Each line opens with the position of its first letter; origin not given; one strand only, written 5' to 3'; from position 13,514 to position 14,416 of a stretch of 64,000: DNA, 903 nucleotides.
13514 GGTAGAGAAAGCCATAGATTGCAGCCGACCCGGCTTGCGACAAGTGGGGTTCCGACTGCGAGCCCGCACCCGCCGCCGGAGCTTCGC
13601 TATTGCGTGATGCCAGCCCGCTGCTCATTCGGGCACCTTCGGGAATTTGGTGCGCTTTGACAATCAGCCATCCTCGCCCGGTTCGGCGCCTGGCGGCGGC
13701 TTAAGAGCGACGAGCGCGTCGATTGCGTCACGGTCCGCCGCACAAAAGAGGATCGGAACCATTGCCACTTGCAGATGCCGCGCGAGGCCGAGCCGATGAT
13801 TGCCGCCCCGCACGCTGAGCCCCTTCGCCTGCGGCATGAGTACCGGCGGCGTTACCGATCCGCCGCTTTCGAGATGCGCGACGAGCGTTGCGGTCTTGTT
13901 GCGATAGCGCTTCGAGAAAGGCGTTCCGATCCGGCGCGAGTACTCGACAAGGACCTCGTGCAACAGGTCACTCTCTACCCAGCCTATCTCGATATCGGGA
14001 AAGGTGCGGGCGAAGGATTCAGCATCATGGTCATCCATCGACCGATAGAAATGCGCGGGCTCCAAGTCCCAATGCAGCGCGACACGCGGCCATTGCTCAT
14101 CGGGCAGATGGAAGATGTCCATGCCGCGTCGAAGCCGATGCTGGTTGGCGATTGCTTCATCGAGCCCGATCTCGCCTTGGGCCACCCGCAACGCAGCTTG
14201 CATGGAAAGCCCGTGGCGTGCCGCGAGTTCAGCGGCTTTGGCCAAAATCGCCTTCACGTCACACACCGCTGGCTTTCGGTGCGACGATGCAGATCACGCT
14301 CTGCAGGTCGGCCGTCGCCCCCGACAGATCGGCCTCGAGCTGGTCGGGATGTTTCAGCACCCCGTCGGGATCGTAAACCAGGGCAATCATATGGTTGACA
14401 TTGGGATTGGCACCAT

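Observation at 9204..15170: Candidate novel three-gene system: nuclease-fold protein + ParB/Srx-like protein + 1474-aa DUF4297-like/P-loop/HEAT giant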

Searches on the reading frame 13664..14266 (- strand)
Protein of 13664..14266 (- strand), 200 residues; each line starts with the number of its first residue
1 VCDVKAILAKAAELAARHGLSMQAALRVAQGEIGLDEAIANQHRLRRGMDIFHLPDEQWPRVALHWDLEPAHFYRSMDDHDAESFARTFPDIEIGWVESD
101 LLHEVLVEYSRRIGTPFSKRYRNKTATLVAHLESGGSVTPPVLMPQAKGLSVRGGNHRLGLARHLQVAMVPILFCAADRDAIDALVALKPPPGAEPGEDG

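Call 3: search_protein_families(library=pfam, proteins=[window:13664-14266:-], max_evalue=0.1)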
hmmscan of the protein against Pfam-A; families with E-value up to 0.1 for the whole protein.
window:13664-14266:- (200 aa): 1 family
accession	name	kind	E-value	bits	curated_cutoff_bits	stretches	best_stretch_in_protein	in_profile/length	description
PF10979.13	DUF2786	-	0.04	14.3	23.9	1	8-22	26-40/40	Protein of unknown function (DUF2786)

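Call 4: search_protein_families(library=padloc, proteins=[window:13664-14266:-], max_evalue=0.1)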
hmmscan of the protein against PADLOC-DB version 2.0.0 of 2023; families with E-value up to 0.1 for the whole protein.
window:13664-14266:- (200 aa): 0 families

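Call 5: search_protein_families(library=ncbifam, proteins=[window:13664-14266:-], max_evalue=0.1)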
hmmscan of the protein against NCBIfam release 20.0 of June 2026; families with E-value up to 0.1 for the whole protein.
window:13664-14266:- (200 aa): 0 families

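Call 16: find_homologous_proteins(query=window:13664-14266:-, max_evalue=0.001)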
Query window:13664-14266:- (200 aa): 3 proteins with E <= 0.001 among 1317 candidates.
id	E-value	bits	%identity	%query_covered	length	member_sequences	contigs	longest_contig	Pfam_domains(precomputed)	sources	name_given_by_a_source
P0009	3.0e-114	398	91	99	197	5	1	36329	-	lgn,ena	-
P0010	2.5e-113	395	90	97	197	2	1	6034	-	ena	-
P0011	4.0e-49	185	75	57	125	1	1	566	-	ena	-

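Call 18: find_encoding_contigs(protein=P0009, flank=10000, max_places=3)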
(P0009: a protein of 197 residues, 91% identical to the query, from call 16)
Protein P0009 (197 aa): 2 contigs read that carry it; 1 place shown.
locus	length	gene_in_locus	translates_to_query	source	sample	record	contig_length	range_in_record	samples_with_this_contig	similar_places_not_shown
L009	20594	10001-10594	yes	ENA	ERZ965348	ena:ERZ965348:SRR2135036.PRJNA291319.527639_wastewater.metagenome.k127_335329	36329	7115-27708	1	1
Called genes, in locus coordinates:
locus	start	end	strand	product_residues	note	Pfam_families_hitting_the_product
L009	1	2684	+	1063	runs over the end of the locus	PF02811:PHP, PF07733:DNA_pol3_alpha, PF17657:DNA_pol3_finger, PF14579:HHH_6, PF01336:tRNA_anti-codon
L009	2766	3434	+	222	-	PF00565:SNase, PF05901:Excalibur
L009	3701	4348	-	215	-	-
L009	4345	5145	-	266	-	-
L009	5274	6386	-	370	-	PF08808:RES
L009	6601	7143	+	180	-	-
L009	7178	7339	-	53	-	-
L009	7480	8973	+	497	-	-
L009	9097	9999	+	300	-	PF18742:DpnII-MboI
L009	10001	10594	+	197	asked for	-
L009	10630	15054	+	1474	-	-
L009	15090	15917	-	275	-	-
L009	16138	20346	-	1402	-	PF28130:DUF8371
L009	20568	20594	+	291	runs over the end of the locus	PF08808:RES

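Call 19: find_encoding_contigs(protein=P0010, flank=10000, max_places=3)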
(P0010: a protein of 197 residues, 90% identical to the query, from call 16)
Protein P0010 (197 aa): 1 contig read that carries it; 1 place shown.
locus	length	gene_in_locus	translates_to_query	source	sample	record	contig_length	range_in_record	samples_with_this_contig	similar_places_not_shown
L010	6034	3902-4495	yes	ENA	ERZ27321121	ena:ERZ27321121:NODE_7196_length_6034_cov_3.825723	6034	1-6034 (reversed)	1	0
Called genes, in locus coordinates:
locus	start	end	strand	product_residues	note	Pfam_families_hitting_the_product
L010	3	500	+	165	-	?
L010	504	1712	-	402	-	PF13676:TIR_2, PF11738:DUF3298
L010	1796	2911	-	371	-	PF04326:SLFN_AlbA_2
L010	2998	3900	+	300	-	PF18742:DpnII-MboI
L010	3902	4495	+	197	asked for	-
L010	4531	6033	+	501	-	?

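Call 28: search_protein_representatives(protein=window:13664-14266:-)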
Query: 200 residues. Proteins with E-value up to 0.001 (for the whole library): 161; up to 1e-10: 50; up to 1e-30: 7. The best 150 are listed.
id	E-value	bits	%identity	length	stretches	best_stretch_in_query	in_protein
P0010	7.8e-114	395.0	90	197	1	6-200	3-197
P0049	1.3e-40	156.0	46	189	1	7-191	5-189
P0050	1.1e-35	139.8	38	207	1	13-188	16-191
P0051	2.3e-35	138.9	41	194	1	12-184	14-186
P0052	2.9e-31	125.5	37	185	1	10-185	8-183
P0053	5.1e-31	124.7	42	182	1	21-179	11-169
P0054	8.9e-31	123.9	43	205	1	18-188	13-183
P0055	2.6e-29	119.1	38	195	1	17-190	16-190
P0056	6.4e-29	117.8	38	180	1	19-186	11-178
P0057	1.5e-28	116.6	39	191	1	17-176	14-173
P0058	2.5e-28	115.9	36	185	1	14-186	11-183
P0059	7.0e-28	114.4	38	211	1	12-189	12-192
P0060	1.9e-27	113.0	41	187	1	17-173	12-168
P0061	2.4e-26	109.4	37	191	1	18-183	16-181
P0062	3.1e-26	109.1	36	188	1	18-176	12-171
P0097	6.4e-11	59.1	30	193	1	15-189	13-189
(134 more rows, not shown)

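Call 31: search_protein_families(library=pfam, alignment_id=A2, max_evalue=0.1)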
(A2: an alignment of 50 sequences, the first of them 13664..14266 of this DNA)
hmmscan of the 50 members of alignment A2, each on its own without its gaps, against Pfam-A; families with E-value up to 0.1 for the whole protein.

A. member 1, window:13664-14266:- (200 aa): 1 family
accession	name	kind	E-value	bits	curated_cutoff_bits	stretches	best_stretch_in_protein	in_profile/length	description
PF10979.13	DUF2786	-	0.04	14.3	23.9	1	8-22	26-40/40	Protein of unknown function (DUF2786)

B. families by the number of members that match (of 50 scanned): 5 families
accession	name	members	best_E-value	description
PF02195.25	ParB_N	2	0.0089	ParB N-terminal domain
PF17618.7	SL4P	1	0.0024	Uncharacterized Strongylid L4 protein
PF23716.1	DUF7158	1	0.018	Family of unknown function (DUF7158)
PF10979.13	DUF2786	1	0.04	Protein of unknown function (DUF2786)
PF08044.16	DUF1707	1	0.057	DUF1707 SHOCT-like domain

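Call 32: search_solved_structures(query=A2, max_evalue=10, show_alignments=2)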
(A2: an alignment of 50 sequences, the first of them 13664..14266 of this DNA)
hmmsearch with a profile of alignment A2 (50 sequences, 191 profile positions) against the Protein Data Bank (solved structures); distinct sequences matched with E-value up to 10: 2.
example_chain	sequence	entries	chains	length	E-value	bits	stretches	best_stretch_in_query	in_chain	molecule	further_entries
6g18_t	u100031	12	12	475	0.39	13.4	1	69-127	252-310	Protein LTV1 homolog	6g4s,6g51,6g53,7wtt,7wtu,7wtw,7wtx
1vz0_A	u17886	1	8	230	0.68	12.6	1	125-181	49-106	Chromosome-partitioning protein Spo0J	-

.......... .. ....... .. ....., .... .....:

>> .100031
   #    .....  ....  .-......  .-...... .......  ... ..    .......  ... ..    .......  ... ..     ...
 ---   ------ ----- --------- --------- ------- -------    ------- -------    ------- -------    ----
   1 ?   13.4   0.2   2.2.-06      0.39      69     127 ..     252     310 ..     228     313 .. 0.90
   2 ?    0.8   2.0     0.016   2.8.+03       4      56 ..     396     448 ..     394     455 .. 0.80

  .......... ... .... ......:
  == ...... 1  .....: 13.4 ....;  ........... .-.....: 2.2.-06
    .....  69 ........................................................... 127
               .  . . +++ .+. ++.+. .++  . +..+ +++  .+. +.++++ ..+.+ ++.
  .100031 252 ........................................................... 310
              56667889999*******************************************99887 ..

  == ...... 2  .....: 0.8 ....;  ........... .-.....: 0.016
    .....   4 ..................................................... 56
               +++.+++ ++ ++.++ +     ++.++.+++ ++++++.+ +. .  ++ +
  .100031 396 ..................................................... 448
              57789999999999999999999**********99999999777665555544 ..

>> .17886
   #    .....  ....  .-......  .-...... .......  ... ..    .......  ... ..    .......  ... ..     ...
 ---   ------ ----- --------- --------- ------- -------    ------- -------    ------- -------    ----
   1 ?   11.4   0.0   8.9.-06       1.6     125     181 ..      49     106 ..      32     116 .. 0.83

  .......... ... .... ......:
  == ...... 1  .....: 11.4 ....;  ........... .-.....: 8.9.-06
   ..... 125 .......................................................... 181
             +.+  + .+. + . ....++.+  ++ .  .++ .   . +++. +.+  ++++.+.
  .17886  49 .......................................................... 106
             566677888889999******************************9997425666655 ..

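Call 35: find_related_loci(query=A3, collection=metagenome_contigs, flank=7000)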
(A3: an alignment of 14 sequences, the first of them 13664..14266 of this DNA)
Query A3 (200 aa) in metagenome_contigs; peptide patterns used: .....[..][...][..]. (x = any residue, [..] = any of these).
254 stretches matched a pattern; 2 encode a relative of the query (tblastn E <= 1e-3); 2 distinct loci.
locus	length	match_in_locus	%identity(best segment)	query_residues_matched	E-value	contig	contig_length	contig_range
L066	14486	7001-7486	42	17-178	3e-35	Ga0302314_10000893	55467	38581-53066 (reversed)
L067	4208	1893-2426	40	19-192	2e-32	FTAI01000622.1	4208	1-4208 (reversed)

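Call 39: search_protein_families(library=pfam, proteins=[L066:5541-6971:+, L066:7528-9015:+, L066:9028-9939:+, L066:9964-12009:+, L067:427-1857:+, L067:2435-3580:-, L066:3018-4244:+, L066:6968-7531:+], max_evalue=0.01)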
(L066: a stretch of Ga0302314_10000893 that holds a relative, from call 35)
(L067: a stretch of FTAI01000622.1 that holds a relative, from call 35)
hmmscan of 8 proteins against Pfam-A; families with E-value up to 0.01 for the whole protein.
L066:5541-6971:+ (476 aa): 2 families
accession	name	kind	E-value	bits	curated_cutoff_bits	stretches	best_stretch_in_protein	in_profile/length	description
PF11638.13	DnaA_N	-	9.2e-08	32.1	24.6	1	401-460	4-64/65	DnaA N-terminal domain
PF03428.19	RP-C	-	3.1e-06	27.6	24.4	1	50-155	38-156/175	Replication protein C N-terminal domain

L066:7528-9015:+ (495 aa): 0 families

L066:9028-9939:+ (303 aa): 2 families
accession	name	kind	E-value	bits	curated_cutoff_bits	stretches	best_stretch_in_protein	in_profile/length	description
PF23639.1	DUF7146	-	2.5e-20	73.2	27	1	94-200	2-104/105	Domain of unknown function (DUF7146)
PF13362.12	Toprim_3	-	1.3e-18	67.7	27.2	1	208-295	2-91/95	Toprim domain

L066:9964-12009:+ (681 aa): 1 family
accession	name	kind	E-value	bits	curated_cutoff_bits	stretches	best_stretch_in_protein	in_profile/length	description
PF17762.8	HTH_ParB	-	0.00013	22.5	22.6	1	152-224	17-89/102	ParB HTH domain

L067:427-1857:+ (476 aa): 2 families
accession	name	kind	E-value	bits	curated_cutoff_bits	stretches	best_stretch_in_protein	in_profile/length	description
PF11638.13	DnaA_N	-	4e-09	36.5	24.6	1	401-459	4-63/65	DnaA N-terminal domain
PF03428.19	RP-C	-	2.6e-06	27.8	24.4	1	49-155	37-156/175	Replication protein C N-terminal domain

L067:2435-3580:- (381 aa): 0 families

L066:3018-4244:+ (408 aa): 1 family
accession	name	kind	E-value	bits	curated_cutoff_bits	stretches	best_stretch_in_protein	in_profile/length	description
PF03743.19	TrbI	-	1.7e-63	214.4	35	1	223-404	2-188/188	Bacterial conjugation TrbI-like protein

L066:6968-7531:+ (187 aa): 0 families

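Call 41: find_encoding_contigs(protein=P0049, flank=8000, max_places=3)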
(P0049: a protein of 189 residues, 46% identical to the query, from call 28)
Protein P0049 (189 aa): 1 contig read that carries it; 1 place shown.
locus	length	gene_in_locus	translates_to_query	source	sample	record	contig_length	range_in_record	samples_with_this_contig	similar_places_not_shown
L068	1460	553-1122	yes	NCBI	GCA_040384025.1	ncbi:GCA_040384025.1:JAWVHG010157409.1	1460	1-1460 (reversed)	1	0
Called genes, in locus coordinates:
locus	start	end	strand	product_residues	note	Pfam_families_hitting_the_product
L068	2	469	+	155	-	?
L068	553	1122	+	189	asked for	-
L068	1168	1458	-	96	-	?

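Call 42: search_dna_similar(query=window:13664-14266:-, collection=plasmids, mode=protein, max_evalue=0.001, max_rows=30)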
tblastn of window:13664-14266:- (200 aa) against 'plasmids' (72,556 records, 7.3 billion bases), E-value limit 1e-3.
Records with a match: 9; places in all: 9; records where one place covers at least 80% of the query: 0.
Best place of each record, by identity: <60% 9.
By first word of the organism name: Comamonas 4; Burkholderia 2; Pseudomonas 2; Caballeronia 1.
By predicted mobility (MOB-suite, as given by PLSDB): non-mobilizable 6; conjugative 3.
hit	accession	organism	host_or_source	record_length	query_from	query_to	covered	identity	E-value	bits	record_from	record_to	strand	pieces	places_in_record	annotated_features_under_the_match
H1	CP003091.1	Burkholderia sp. YI23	-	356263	36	190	78%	27.3%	2e-8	60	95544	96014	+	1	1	hypothetical protein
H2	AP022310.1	Burkholderia sp. SFA1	-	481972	36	190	78%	27.3%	2e-8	60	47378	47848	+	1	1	hypothetical protein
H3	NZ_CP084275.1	Caballeronia grimmiae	Leptoglossus zonatus,Cell culture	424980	51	190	70%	29.0%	4e-9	62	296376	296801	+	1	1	hypothetical protein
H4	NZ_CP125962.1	Pseudomonas brassicacearum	Arabidopsis thaliana,whole organism,root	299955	50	174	63%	27.0%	3e-5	51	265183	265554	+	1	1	hypothetical protein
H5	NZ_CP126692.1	Pseudomonas sp. P108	Roots of Beta vulgaris, variety ...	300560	50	174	63%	27.0%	3e-5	51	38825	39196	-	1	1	hypothetical protein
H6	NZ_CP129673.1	Comamonas testosteroni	Metal working fluids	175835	55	186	66%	24.4%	7e-5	50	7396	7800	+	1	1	hypothetical protein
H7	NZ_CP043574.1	Comamonas testosteroni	bacterial isolate,biofilm reactor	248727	55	186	66%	24.4%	8e-5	50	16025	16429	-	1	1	transcriptional regulator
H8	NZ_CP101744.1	Comamonas sp. C11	mixed culture,wastewater treatment plant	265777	55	186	66%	24.4%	8e-5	50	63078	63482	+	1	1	transcriptional regulator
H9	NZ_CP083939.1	Comamonas thiooxydans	single cell,American Alligator's water ...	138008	55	186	66%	24.4%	1e-4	49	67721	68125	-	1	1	hypothetical protein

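Call 43: get_annotated_region(hit=H3, flank=6000)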
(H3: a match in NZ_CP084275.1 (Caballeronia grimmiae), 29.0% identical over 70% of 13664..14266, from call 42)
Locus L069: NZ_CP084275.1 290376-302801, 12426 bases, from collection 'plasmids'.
description: Caballeronia grimmiae strain Lep1A1 plasmid p2, complete sequence
organism: Caballeronia grimmiae (NCBI taxid 1071679)
taxonomy: Bacteria; Pseudomonadota; Betaproteobacteria; Burkholderiales; Burkholderiaceae; Caballeronia; Caballeronia grimmiae
host: -; source: Leptoglossus zonatus,Cell culture; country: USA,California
typing (MOB-suite, as given by PLSDB): conjugative; replicon rep_cluster_219; relaxase MOBF; mating-pair formation MPF_F
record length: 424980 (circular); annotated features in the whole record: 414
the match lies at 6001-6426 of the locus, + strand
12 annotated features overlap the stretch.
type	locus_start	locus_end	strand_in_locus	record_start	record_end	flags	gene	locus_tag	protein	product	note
CDS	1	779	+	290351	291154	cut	-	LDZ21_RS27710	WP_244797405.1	hypothetical protein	-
CDS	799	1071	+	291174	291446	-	-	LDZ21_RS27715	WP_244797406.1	hypothetical protein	-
CDS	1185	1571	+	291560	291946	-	-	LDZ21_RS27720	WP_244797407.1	hypothetical protein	-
CDS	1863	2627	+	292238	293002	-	-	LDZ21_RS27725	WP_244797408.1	hypothetical protein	-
CDS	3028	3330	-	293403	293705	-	-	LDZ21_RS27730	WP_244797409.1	hypothetical protein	-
CDS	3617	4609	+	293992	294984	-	-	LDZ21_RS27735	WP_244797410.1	G1 family glutamic endopeptidase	GO:0006508 - proteolysis [Evidence IEA]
CDS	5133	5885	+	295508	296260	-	-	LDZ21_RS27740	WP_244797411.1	hypothetical protein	-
CDS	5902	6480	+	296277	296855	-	-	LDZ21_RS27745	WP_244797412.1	hypothetical protein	-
CDS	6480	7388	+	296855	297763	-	-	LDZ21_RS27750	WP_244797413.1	hypothetical protein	-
CDS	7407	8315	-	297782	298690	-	-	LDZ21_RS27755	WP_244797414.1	DUF72 domain-containing protein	-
CDS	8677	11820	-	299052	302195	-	-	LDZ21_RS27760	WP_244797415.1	error-prone DNA polymerase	-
CDS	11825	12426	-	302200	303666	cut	-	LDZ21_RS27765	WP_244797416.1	DNA polymerase Y family protein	-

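Call 44: get_annotated_region(hit=H4, flank=6000)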
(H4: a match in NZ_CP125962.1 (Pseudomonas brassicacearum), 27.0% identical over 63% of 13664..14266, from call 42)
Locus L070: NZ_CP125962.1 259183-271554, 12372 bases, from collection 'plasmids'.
description: Pseudomonas brassicacearum strain R401 plasmid unnamed, complete sequence
organism: Pseudomonas brassicacearum (NCBI taxid 930166)
taxonomy: Bacteria; Pseudomonadota; Gammaproteobacteria; Pseudomonadales; Pseudomonadaceae; Pseudomonas; Pseudomonas brassicacearum
host: -; source: Arabidopsis thaliana,whole organism,root; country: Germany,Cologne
typing (MOB-suite, as given by PLSDB): non-mobilizable
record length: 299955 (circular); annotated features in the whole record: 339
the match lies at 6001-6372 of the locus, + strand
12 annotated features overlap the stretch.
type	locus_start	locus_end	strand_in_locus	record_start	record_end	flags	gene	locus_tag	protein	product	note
CDS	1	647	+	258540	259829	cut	-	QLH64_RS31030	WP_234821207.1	Y-family DNA polymerase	-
CDS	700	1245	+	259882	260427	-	-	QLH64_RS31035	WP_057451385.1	RNA chaperone Hfq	GO:0006355 - regulation of DNA-templated transcription [Evidence IEA]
CDS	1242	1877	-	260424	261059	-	-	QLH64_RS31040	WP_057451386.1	hypothetical protein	-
CDS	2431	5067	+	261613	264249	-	-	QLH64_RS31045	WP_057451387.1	autotransporter outer membrane beta-barrel domain-containing protein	-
CDS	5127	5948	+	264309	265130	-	-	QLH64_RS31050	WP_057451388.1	alpha/beta hydrolase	-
CDS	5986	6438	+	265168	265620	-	-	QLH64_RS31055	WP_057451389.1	hypothetical protein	-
CDS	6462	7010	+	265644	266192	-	-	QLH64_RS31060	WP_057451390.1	Arc family DNA-binding protein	-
CDS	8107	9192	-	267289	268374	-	-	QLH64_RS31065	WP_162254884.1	site-specific integrase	GO:0015074 - DNA integration [Evidence IEA]; GO:0006310 - DNA recombination [Evidence IEA]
CDS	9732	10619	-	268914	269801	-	-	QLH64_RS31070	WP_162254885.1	TonB C-terminal domain-containing protein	-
CDS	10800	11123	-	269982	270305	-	-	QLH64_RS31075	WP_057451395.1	hypothetical protein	-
CDS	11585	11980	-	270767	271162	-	-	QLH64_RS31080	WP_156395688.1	hypothetical protein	-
CDS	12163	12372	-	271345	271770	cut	-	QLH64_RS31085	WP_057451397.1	hypothetical protein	-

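Call 45: get_annotated_region(hit=H6, flank=6000)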
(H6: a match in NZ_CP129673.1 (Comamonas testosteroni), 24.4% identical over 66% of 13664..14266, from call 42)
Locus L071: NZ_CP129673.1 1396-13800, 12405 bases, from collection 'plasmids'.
description: Comamonas testosteroni strain MWF001 plasmid unnamed1, complete sequence
organism: Comamonas testosteroni (NCBI taxid 285)
taxonomy: Bacteria; Pseudomonadota; Betaproteobacteria; Burkholderiales; Comamonadaceae; Comamonas; Comamonas testosteroni
host: -; source: Metal working fluids; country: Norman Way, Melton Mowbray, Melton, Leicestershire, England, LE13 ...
typing (MOB-suite, as given by PLSDB): non-mobilizable
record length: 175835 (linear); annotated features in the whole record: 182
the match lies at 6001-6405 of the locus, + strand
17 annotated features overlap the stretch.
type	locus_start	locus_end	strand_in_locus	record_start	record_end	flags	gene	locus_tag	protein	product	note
CDS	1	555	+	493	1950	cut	-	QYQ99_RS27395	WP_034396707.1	replication initiation protein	GO:0006270 - DNA replication initiation [Evidence IEA]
CDS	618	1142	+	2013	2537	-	-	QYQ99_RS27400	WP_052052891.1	hypothetical protein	-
CDS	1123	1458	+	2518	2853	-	-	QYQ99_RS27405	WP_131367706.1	hypothetical protein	-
CDS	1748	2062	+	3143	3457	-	-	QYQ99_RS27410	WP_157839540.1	hypothetical protein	-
CDS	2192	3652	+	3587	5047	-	-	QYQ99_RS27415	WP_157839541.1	DNA cytosine methyltransferase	-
CDS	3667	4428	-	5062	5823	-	-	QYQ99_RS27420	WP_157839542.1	hypothetical protein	-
CDS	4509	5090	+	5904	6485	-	-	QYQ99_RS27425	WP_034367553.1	hypothetical protein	-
CDS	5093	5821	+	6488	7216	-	-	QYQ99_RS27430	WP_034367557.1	hypothetical protein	-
CDS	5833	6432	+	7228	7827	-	-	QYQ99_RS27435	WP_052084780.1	hypothetical protein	-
CDS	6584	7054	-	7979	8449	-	-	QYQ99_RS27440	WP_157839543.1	SWIB/MDM2 domain-containing protein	-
CDS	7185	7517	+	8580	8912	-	-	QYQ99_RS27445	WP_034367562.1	hypothetical protein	-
CDS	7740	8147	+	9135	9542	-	-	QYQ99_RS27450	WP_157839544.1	hypothetical protein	-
CDS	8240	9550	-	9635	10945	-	-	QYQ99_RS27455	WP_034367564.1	Y-family DNA polymerase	-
CDS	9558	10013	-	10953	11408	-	umuD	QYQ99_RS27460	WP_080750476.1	translesion error-prone DNA polymerase V autoproteolytic subunit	-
CDS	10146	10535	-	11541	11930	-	-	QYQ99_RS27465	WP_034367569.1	hypothetical protein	-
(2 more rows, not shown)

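Call 46: predict_structure(alignment_id=A2)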
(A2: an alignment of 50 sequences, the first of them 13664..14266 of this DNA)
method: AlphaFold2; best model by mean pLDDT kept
length: 200 residues; sequences in the alignment: 50
mean_pLDDT: 95.9   pTM: 0.86
mean pLDDT of the five models: 95.9, 95.8, 95.5, 95.5, 95.4
residues with pLDDT >= 90: 190; 70-90: 5; 50-70: 4; < 50: 1
segments of 3 or more residues with pLDDT < 50: none
pLDDT, mean of each block of 10 residues (from residue 1): 91 98 97 97 97 97 98 98 98 98 97 94 98 98 98 97 97 99 97 74
secondary structure, 60 per line:
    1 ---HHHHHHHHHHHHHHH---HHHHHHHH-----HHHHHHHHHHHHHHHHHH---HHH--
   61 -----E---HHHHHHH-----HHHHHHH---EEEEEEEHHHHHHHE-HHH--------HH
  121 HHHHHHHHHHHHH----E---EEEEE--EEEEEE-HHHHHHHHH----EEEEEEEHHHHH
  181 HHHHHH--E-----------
elements in order: H4-18 H22-29 H35-52 H70-76 H82-88 E92-98 H99-105 H119-133 E142-146 E149-154 H156-164 E169-175 H176-186
